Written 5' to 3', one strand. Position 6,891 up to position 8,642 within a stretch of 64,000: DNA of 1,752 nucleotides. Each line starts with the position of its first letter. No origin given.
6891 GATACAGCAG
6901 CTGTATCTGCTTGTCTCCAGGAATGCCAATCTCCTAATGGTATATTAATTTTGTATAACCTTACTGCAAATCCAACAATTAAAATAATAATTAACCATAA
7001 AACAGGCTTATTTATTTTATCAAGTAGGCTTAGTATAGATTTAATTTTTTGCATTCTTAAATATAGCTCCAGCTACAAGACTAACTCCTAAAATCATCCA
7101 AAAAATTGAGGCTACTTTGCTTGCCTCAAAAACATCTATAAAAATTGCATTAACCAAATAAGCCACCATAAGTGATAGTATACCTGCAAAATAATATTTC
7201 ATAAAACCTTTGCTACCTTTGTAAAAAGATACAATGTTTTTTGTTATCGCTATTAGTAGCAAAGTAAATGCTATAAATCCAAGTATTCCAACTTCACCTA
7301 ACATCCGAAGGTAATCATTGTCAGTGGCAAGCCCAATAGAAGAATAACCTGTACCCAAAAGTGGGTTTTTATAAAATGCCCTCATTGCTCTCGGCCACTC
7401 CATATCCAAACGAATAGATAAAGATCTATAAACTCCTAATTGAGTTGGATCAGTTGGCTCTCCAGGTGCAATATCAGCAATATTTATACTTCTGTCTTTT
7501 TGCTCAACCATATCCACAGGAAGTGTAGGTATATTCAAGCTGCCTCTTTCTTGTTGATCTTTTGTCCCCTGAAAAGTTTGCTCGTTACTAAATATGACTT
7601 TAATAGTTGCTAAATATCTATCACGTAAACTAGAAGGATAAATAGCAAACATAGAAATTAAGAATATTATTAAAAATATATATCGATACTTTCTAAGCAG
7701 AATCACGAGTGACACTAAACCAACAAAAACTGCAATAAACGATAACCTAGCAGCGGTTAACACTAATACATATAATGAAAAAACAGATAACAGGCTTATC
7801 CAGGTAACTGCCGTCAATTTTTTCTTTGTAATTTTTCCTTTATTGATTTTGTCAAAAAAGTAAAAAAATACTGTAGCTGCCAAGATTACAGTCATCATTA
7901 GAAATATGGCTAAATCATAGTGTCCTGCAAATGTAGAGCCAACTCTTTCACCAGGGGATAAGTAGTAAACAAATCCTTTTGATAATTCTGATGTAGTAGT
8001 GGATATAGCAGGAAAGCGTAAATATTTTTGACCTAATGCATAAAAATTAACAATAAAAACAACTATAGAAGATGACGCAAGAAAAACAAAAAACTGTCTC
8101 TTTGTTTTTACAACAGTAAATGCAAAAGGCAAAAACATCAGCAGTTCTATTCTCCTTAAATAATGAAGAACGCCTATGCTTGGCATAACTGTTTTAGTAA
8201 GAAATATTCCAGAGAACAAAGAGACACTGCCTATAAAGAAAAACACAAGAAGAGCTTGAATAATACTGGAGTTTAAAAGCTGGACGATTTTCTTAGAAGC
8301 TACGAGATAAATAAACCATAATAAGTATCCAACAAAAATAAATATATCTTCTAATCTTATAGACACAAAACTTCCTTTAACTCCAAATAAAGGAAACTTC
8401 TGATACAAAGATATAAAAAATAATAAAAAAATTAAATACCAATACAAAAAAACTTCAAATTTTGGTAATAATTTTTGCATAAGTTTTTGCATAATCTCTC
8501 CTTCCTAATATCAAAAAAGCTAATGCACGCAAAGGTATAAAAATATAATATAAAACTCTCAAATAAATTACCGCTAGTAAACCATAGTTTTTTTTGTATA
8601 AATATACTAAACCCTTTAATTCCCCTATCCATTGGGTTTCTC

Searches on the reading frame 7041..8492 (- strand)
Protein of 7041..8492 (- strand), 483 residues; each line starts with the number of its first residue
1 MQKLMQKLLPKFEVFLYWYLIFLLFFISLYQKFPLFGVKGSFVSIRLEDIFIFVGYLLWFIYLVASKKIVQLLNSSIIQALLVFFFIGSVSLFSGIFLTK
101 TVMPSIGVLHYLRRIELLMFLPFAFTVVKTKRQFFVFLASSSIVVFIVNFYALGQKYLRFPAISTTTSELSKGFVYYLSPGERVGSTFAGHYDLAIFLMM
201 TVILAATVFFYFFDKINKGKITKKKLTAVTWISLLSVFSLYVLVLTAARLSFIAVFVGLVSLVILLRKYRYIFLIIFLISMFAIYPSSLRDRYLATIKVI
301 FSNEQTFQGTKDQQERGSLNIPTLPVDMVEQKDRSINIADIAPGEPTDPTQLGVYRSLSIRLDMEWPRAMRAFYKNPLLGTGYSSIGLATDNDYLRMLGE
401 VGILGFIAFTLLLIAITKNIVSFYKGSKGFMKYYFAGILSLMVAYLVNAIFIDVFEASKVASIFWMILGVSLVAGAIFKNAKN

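Call 3: search_protein_families(library=pfam, proteins=[window:7041-8492:-], max_evalue=0.01)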
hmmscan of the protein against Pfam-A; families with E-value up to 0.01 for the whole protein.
window:7041-8492:- (483 aa): 1 family
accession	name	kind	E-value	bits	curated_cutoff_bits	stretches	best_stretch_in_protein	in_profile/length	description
PF04932.20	Wzy_C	-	3.4e-12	46.8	31.7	1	235-409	2-148/149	O-Antigen ligase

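Call 10: search_protein_families(library=ncbifam, proteins=[window:7041-8492:-], max_evalue=0.001)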
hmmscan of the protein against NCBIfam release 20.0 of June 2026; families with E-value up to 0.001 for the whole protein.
window:7041-8492:- (483 aa): 0 families

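Call 67: search_solved_structures(query=window:7041-8492:-, max_evalue=1)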
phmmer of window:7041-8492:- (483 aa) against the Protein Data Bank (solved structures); distinct sequences matched with E-value up to 1: 0.

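Call 79: find_homologous_proteins(query=window:7041-8492:-, max_evalue=1e-8)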
Query window:7041-8492:- (483 aa): 3764 proteins with E <= 1e-8 among 8000 candidates; the best 120 are listed.
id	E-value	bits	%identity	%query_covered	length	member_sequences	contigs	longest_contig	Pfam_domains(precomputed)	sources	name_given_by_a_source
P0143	0.0e+0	1018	100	100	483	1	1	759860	PF04932.21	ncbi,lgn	-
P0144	2.0e-154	533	53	100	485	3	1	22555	PF04932.21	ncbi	-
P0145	2.6e-153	530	52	100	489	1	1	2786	PF04932.21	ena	-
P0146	1.0e-152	528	53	98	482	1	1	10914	PF04932.21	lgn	-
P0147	4.7e-151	522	55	99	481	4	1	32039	PF04932.21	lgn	-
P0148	5.5e-151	522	55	98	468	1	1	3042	PF04932.21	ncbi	-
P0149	1.2e-150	521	53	98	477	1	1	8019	PF04932.21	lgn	-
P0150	5.4e-147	509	53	99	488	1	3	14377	PF04932.21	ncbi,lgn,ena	-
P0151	2.8e-144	500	52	98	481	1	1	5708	PF04932.21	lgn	-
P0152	5.9e-144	499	52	96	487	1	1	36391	PF04932.21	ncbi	ncbi:O-antigen ligase family protein [Patescibacteria group bacterium]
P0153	7.1e-144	498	52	98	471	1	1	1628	PF04932.21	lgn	-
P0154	2.5e-143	497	54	97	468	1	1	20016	PF04932.21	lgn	-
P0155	1.8e-141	490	51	98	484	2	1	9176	PF04932.21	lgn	-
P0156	2.1e-141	490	50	100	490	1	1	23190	PF04932.21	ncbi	-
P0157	4.2e-141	489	51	99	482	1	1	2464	PF04932.21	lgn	-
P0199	9.2e-136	472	51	98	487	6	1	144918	PF04932.21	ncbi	-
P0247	6.4e-133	462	51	94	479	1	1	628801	PF04932.21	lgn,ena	-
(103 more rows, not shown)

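Call 83: find_encoding_contigs(protein=P0247, flank=8000, max_places=1)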
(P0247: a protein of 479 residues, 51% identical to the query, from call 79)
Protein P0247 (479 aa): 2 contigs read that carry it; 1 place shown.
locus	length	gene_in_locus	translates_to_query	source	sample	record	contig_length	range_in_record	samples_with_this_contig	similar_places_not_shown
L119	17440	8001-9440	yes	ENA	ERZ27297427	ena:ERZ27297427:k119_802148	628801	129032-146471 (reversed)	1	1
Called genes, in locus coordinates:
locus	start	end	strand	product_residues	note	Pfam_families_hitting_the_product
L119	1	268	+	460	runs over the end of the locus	PF13231:PMT_2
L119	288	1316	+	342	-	PF13439:Glyco_transf_4, PF00534:Glycos_transf_1, PF13692:Glyco_trans_1_4, PF13524:Glyco_trans_1_2 (weak), PF20706:GT4-conflict (weak)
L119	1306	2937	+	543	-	PF02366:PMT, PF13231:PMT_2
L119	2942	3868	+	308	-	-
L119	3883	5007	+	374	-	PF13439:Glyco_transf_4, PF00534:Glycos_transf_1, PF13692:Glyco_trans_1_4, PF13524:Glyco_trans_1_2 (weak), PF20706:GT4-conflict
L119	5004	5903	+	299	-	PF00535:Glycos_transf_2, PF10111:Glyco_tranf_2_2 (faint), PF13506:Glyco_transf_21 (weak), PF13641:Glyco_tranf_2_3, PF13632:Glyco_trans_2_3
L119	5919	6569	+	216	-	PF00132:Hexapep (weak), PF14602:Hexapep_2 (weak)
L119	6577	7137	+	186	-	-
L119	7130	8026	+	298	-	PF00535:Glycos_transf_2, PF13641:Glyco_tranf_2_3, PF13632:Glyco_trans_2_3 (weak)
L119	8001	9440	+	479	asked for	PF04932:Wzy_C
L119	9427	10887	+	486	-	PF13231:PMT_2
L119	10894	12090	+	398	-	PF13439:Glyco_transf_4, PF13579:Glyco_trans_4_4 (weak), PF00534:Glycos_transf_1, PF13692:Glyco_trans_1_4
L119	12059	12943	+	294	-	PF00535:Glycos_transf_2, PF10111:Glyco_tranf_2_2 (faint), PF13641:Glyco_tranf_2_3, PF13632:Glyco_trans_2_3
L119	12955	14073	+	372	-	PF13439:Glyco_transf_4, PF00534:Glycos_transf_1, PF13692:Glyco_trans_1_4, PF20706:GT4-conflict (weak), PF13524:Glyco_trans_1_2 (weak)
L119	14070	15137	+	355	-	PF13439:Glyco_transf_4 (weak), PF00534:Glycos_transf_1, PF13692:Glyco_trans_1_4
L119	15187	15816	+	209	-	PF02397:Bac_transf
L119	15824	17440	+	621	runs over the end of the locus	PF13196:DUF4012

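Call 84: find_encoding_contigs(protein=P0199, flank=8000, max_places=1)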
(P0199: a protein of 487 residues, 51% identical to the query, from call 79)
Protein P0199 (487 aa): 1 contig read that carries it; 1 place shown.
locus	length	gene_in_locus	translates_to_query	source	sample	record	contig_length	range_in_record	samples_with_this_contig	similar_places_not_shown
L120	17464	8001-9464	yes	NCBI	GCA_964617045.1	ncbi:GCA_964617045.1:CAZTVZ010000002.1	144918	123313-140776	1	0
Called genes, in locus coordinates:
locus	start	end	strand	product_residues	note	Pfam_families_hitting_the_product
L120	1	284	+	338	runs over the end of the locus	PF13439:Glyco_transf_4, PF00534:Glycos_transf_1, PF13692:Glyco_trans_1_4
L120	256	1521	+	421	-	-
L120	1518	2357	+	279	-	PF00535:Glycos_transf_2, PF10111:Glyco_tranf_2_2, PF13641:Glyco_tranf_2_3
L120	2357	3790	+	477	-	PF02366:PMT (weak), PF13231:PMT_2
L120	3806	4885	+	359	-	PF13439:Glyco_transf_4, PF00534:Glycos_transf_1, PF13692:Glyco_trans_1_4, PF20706:GT4-conflict (weak)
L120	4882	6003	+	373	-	PF00534:Glycos_transf_1, PF13692:Glyco_trans_1_4, PF20706:GT4-conflict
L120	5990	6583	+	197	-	PF25087:GMPPB_C (faint), PF00132:Hexapep, PF14602:Hexapep_2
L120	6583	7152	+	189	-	-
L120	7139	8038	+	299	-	PF00535:Glycos_transf_2, PF13641:Glyco_tranf_2_3 (faint)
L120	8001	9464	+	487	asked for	PF04932:Wzy_C (weak)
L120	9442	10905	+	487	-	PF13231:PMT_2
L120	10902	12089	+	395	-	PF13439:Glyco_transf_4, PF00534:Glycos_transf_1, PF13692:Glyco_trans_1_4, PF13524:Glyco_trans_1_2 (weak)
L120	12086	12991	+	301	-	PF00535:Glycos_transf_2, PF10111:Glyco_tranf_2_2 (weak), PF13641:Glyco_tranf_2_3, PF13632:Glyco_trans_2_3 (weak)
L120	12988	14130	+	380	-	PF13439:Glyco_transf_4, PF20706:GT4-conflict (weak), PF00534:Glycos_transf_1, PF13692:Glyco_trans_1_4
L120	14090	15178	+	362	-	PF20706:GT4-conflict (faint), PF00534:Glycos_transf_1, PF13692:Glyco_trans_1_4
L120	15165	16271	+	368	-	PF00483:NTP_transferase, PF01128:IspD (weak), PF12804:NTP_transf_3 (weak), PF22640:ManC_GMP_beta-helix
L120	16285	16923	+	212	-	PF02397:Bac_transf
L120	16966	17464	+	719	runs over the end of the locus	PF13196:DUF4012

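Call 87: predict_structure(alignment_id=A5)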
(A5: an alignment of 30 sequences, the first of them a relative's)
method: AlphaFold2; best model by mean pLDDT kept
length: 483 residues; sequences in the alignment: 30
mean_pLDDT: 80.9   pTM: 0.82
mean pLDDT of the five models: 80.9, 80.2, 79.9, 75.7, 73.4
residues with pLDDT >= 90: 202; 70-90: 171; 50-70: 79; < 50: 31
segments of 3 or more residues with pLDDT < 50: 165-171, 320-339, 386-388
pLDDT, mean of each block of 10 residues (from residue 1): 78 95 92 69 76 95 92 94 94 87 82 90 95 96 95 89 54 63 72 89 94 85 84 93 84 92 93 86 77 72 57 56 39 42 61 67 71 82 60 78 91 96 94 97 91 67 95 91 61
secondary structure, 60 per line:
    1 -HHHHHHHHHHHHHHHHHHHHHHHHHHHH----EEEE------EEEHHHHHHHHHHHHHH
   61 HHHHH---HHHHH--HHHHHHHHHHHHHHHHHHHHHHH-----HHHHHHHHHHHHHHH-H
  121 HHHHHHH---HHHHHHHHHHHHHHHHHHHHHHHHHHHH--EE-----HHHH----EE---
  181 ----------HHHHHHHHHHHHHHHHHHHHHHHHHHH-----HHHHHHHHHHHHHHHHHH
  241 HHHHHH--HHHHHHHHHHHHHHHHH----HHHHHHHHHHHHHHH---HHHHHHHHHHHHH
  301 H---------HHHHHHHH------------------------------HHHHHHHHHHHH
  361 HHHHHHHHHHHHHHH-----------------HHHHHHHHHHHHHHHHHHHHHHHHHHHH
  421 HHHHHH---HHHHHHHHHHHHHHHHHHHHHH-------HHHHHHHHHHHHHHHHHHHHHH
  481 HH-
elements in order: H2-29 E34-37 E44-46 H47-65 H69-73 H76-98 H104-118 H120-127 H131-158 H168-171 H191-217 H223-246 H249-265 H270-284 H288-301 H311-318 H349-375 H393-426 H430-451 H459-482

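Call 89: fold_search(model_id=the predicted structure, library=pdb)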
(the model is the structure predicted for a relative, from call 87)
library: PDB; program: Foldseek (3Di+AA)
matches with E <= 10: 84; with E <= 0.001: 1
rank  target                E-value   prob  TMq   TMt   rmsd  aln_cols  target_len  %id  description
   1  7tpg_B                2.8e-05  1.00  0.47  0.55   9.8       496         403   14  Single-Particle Cryo-EM Structure of the WaaL O-antigen ligase in its ligand bound state (released 2022-04-06)
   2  8p1u_A                6.2e-03  1.00  0.41  0.51   7.8       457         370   10  Structure of divisome complex FtsWIQLB (released 2024-05-22)
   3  8tj3_B                9.9e-02  0.95  0.35  0.45  10.2       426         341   11  Structural basis of peptidoglycan synthesis by E. coli RodA-PBP2 complex (released 2023-08-30)
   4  6pl5_A                1.1e-01  0.95  0.35  0.46  10.9       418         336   11  Structural coordination of polymerization and crosslinking by a peptidoglycan synthase complex (released 2020-03-18)
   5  8bh1_A                1.5e-01  0.99  0.42  0.55   8.2       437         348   10  Core divisome complex FtsWIQBL from Pseudomonas aeruginosa (released 2023-04-19)
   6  8b8j_A                4.5e-01  0.07  0.10  0.08  29.5       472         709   13  Cryo-EM structure of Ca2+-bound mTMEM16F F518H mutant in Digitonin (released 2022-11-16)
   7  6afy_A                1.0e+00  0.05  0.12  0.09  24.1       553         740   12  Proton pyrophosphatase-E225S mutant (released 2019-04-10)
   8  9jbs                  1.1e+00  0.04  0.11  0.12  24.8       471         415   11  Structure of LAT4 in the apo state (released 2026-03-11)
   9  8ipq_A                1.2e+00  0.12  0.15  0.15  16.8       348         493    9  Cryo-EM structure of heme transporter CydDC from Mycobacterium smegmatis in the inward facing apo state (released 2023-06-14)
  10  6t1z                  1.2e+00  0.04  0.12  0.14  22.7       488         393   13  LmrP from L. lactis, in an outward-open conformation, bound to Hoechst 33342 (released 2020-07-29)
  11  6afw_A                1.3e+00  0.04  0.12  0.09  24.5       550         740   12  Proton pyrophosphatase-T228D mutant (released 2019-04-10)
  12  7ug0                  1.5e+00  0.03  0.10  0.11  26.8       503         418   13  TBOA-bound GltPh RSMR mutant in IFS state (released 2023-03-29)
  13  6bas                  1.7e+00  0.41  0.33  0.48  10.8       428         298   10  Crystal structure of Thermus thermophilus Rod shape determining protein RodA D255A mutant (Q5SIX3_THET8) (released 2018-03-28)
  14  8px9_A                1.7e+00  0.08  0.15  0.14  22.6       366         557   11  Structure of the antibacterial peptide ABC transporter McjD, solved at wavelength 2.75 A (released 2023-10-25)
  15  9irc_A                2.4e+00  0.02  0.11  0.11  27.1       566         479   11  CyroEM structure of hSLC15A4+TASL+Fab235 (released 2025-08-20)
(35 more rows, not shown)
